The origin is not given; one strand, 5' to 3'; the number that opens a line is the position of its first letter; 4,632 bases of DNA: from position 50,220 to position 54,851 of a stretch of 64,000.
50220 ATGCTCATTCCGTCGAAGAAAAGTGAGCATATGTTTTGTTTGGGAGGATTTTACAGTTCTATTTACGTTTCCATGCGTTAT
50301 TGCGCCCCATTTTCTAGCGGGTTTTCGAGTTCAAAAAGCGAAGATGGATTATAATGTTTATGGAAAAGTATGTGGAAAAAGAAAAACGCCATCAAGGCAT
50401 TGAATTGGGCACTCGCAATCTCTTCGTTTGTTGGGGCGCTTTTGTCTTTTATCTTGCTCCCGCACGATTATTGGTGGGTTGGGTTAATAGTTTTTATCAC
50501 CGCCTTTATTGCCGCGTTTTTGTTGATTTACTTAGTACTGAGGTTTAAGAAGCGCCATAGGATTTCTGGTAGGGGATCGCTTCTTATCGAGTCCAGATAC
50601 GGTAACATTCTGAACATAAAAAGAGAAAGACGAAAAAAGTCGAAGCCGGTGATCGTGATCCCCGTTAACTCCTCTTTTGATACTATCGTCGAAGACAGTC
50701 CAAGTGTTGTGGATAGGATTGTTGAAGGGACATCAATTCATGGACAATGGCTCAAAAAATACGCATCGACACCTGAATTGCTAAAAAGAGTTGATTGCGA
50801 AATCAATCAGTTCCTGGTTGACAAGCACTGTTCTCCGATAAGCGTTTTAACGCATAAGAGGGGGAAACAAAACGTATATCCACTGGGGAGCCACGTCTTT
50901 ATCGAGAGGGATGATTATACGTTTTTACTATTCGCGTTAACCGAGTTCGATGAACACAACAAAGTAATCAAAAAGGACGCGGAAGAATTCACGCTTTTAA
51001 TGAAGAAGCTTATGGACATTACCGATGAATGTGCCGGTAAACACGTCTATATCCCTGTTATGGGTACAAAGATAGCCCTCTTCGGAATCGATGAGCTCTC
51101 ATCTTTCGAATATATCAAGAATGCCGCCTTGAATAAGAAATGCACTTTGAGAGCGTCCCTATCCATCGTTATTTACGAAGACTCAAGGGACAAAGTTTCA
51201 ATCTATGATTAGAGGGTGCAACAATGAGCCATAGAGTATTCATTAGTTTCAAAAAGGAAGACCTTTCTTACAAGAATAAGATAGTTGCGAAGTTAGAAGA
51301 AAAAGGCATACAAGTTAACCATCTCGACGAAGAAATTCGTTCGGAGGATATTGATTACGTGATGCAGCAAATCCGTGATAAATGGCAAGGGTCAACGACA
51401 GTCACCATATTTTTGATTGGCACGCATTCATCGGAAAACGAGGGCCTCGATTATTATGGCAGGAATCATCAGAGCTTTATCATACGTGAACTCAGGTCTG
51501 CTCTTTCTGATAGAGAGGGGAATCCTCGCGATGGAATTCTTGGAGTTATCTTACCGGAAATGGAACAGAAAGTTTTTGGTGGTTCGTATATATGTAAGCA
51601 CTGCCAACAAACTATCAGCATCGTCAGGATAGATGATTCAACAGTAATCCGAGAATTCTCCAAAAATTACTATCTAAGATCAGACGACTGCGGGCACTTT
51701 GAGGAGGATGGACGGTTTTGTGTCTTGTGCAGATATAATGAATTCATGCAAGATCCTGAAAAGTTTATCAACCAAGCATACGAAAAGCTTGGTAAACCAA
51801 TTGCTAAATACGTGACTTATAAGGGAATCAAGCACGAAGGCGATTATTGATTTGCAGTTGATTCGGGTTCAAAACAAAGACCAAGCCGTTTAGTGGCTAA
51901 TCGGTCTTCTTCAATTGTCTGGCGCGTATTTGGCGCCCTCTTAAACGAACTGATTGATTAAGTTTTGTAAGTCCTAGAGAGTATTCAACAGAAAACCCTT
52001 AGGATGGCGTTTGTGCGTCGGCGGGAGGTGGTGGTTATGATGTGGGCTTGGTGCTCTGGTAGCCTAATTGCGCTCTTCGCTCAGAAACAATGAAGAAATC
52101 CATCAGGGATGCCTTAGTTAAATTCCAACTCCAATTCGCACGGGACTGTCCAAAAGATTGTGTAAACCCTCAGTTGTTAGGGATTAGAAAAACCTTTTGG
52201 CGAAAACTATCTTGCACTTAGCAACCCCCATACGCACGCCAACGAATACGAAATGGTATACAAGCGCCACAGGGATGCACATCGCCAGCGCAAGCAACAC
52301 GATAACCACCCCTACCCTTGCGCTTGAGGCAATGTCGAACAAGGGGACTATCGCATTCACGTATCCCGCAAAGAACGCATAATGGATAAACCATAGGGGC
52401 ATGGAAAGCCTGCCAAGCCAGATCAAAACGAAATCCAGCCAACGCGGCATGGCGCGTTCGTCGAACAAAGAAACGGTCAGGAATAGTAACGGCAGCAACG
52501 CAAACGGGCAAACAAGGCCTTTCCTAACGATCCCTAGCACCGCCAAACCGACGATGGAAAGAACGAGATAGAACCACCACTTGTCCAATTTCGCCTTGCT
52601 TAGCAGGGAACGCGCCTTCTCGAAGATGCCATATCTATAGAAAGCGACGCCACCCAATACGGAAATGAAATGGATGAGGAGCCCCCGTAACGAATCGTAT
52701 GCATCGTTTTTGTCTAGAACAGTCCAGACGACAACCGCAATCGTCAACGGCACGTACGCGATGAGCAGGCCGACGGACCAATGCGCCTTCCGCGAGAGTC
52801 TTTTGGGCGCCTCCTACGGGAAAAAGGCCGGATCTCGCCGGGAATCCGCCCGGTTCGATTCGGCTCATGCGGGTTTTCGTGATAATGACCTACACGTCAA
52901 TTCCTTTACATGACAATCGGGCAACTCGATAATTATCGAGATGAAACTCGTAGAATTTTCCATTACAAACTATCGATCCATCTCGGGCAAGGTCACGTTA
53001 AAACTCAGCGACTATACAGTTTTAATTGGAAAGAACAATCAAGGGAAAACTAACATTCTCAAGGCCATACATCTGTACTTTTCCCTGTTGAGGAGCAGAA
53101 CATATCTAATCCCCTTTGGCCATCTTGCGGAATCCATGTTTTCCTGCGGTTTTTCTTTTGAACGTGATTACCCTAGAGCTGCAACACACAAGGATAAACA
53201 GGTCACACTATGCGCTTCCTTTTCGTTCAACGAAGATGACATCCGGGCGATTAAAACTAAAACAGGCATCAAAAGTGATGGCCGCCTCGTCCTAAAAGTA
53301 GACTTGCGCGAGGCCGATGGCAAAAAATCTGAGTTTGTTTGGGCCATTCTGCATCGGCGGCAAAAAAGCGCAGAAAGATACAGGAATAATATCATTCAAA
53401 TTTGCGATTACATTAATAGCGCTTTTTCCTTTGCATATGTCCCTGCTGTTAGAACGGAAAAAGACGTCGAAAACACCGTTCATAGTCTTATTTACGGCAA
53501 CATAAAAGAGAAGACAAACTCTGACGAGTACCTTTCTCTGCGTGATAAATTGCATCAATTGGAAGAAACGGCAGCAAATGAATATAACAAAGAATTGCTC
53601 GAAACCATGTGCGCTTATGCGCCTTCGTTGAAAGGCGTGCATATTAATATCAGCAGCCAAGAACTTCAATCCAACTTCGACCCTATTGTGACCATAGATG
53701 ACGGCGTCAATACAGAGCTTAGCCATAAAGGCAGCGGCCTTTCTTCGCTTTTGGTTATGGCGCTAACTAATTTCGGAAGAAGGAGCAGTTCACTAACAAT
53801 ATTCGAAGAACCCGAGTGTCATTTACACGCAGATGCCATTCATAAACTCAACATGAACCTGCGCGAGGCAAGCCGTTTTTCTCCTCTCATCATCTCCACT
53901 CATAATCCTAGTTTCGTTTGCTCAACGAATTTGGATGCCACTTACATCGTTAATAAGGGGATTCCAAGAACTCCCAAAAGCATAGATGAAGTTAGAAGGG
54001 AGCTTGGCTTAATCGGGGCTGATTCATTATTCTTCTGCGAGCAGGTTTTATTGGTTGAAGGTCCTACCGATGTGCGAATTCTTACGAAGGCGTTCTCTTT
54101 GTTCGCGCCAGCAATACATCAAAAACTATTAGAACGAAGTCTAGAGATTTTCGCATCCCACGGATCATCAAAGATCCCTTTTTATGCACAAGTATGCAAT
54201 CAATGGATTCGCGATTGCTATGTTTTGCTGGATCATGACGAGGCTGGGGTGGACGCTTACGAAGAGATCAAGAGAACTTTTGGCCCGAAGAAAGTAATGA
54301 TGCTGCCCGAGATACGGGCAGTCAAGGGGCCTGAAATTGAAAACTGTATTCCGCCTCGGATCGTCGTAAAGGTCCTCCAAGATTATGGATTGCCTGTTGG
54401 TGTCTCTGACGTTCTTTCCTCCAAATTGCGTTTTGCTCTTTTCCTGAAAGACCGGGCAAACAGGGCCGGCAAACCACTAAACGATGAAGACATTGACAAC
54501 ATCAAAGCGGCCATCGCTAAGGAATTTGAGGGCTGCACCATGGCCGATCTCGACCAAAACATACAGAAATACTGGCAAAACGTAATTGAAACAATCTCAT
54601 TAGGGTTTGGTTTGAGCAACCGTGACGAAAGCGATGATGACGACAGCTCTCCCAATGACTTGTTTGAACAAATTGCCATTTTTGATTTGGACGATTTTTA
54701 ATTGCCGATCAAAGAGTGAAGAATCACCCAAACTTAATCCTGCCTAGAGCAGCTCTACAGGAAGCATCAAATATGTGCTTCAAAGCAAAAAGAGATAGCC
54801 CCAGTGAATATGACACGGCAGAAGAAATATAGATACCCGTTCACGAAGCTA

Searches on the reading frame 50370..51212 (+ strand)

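Call 86: search_protein_families(library=padloc, proteins=[window:50370-51212:+], max_evalue=0.001)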
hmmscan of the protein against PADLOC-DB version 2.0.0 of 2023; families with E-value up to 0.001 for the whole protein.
window:50370-51212:+ (280 aa): 7 families
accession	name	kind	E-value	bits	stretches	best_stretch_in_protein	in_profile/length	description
PDLC00408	ThsA1|ThsA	-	5.9e-47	158.5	1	39-279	51-296/297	Macro domain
PDLC00413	ThsA1|ThsA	-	1e-30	105.4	1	2-280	7-270/278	Macro domain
PDLC00415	ThsA1|ThsA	-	1.6e-16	58.5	1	11-276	17-266/281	Macro domain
PDLC00439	ThsA2|ThsA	-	6.2e-14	50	1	7-233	17-220/282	Macro domain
PDLC00410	ThsA1|ThsA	-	1.4e-10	38.8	1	93-278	95-271/281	Macro domain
PDLC00411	ThsA1|ThsA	-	2.3e-10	38.7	1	39-242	52-229/275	Macro domain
PDLC00414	ThsA1|ThsA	-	3.2e-10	37.7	1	92-235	100-232/292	Macro domain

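Call 87: search_protein_families(library=pfam, proteins=[window:50370-51212:+], max_evalue=0.001)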
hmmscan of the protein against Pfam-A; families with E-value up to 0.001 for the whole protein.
window:50370-51212:+ (280 aa): 1 family
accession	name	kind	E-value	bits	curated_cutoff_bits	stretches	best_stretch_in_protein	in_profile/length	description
PF20016.6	ThsA_Macro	-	9.3e-25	87.9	25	1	76-269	4-183/183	Thoeris protein ThsA, Macro domain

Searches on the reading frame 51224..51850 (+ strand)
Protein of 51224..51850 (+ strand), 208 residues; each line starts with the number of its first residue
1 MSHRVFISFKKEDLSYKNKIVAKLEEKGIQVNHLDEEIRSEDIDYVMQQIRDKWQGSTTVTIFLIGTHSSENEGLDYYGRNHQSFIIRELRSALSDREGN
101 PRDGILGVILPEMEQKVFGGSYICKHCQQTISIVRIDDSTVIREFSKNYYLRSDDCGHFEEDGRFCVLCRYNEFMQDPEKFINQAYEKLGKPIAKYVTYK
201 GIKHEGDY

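Call 86: search_protein_families(library=padloc, proteins=[window:51224-51850:+], max_evalue=0.001)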
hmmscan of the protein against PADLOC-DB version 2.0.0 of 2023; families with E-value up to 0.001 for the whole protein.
window:51224-51850:+ (208 aa): 2 families
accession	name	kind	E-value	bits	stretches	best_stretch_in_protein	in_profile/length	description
PDLC00438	ThsB1|ThsB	-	6.6e-15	53.6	1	1-188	1-193/206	TIR-like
PDLC00428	ThsB1|ThsB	-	1.5e-10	39.8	1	1-196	1-213/219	TIR-like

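Call 87: search_protein_families(library=pfam, proteins=[window:51224-51850:+], max_evalue=0.001)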
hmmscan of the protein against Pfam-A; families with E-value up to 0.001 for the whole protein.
window:51224-51850:+ (208 aa): 2 families
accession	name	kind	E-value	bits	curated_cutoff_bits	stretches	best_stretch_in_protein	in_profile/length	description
PF13676.11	TIR_2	-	4.6e-07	30.8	28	1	5-112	1-93/122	TIR domain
PF08937.16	ThsB_TIR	-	0.00064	20.5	21.2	0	6-72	1-73/100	Thoeris protein ThsB, TIR-like domain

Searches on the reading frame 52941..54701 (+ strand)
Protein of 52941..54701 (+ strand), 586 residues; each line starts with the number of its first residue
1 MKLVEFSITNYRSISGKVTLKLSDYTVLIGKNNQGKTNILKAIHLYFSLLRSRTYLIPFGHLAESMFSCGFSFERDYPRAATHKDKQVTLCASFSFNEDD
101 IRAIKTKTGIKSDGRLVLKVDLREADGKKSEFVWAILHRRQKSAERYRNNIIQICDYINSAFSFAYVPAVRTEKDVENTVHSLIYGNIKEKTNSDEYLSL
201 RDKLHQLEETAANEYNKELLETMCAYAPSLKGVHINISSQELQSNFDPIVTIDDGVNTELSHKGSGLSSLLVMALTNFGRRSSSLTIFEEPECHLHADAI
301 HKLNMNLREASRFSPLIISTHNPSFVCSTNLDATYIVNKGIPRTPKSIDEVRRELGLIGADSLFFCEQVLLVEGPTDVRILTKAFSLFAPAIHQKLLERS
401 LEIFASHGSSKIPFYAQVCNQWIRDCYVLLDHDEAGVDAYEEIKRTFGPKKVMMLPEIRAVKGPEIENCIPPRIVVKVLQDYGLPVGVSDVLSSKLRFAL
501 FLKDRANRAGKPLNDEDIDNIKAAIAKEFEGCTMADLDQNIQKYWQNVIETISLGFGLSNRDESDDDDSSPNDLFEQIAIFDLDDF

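Call 86: search_protein_families(library=padloc, proteins=[window:52941-54701:+], max_evalue=0.001)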
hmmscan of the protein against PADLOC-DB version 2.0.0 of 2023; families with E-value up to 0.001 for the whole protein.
window:52941-54701:+ (586 aa): 92 families (the best 25 are shown)
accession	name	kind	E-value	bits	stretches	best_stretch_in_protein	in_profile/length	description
PDLC02358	Old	-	1.1e-28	98.3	1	1-437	2-452/578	Old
PDLC02979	AriA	-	8.5e-28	96.2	1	1-326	1-373/373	-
PDLC02915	ATPase-Toprim_I-B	-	4.5e-20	70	2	1-56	1-55/623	-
PDLC00067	GajA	-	1.3e-19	68.1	2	3-48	5-49/604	AAA ATPase domain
PDLC00094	GajA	-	3.2e-18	63.5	2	1-60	1-58/569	AAA ATPase domain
PDLC04168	GajA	-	6.6e-17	59.4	2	250-441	245-439/570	-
PDLC00102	GajA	-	2.8e-16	57.1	2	188-386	196-395/532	AAA ATPase domain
PDLC03878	NsnB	-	3.1e-16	58.1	1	5-332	4-287/345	-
PDLC04183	HEC-01A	-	1.1e-15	55.6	2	2-49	4-50/402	-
PDLC00078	GajA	-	3.2e-15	53.8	2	1-48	1-47/580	AAA ATPase domain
PDLC00081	GajA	-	4.5e-15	53.4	1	1-392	1-398/574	AAA ATPase domain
PDLC00062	GajA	-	2.5e-14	50.6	2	1-46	1-45/639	AAA ATPase domain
PDLC04176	HEC-01A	-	3.5e-14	50.9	2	213-344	207-339/371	-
PDLC00077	GajA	-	6.3e-14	49.4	2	3-48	3-49/616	AAA ATPase domain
PDLC04175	HEC-01A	-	2.4e-13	47.8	2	2-51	5-53/363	-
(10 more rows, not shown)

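Call 87: search_protein_families(library=pfam, proteins=[window:52941-54701:+], max_evalue=0.001)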
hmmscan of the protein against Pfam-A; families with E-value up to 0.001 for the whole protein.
window:52941-54701:+ (586 aa): 5 families
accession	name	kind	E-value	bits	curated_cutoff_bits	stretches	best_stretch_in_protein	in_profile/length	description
PF13175.12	AAA_15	-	3.2e-27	96.6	32.1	2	156-326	193-374/374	AAA ATPase domain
PF13304.12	AAA_21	-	1.7e-11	45.2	27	1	26-326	2-303/304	AAA domain, putative AbiEii toxin, Type IV TA system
PF20469.4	OLD-like_TOPRIM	-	1.3e-07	32.5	23.2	1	364-433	1-67/67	Overcoming lysogenization defect protein-like, TOPRIM domain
PF02463.25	SMC_N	-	2.4e-06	27.6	40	1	3-49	2-50/220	RecF/RecN/SMC N terminal domain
PF13476.12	AAA_23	-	0.00094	20.3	27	0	7-207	3-175/201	AAA domain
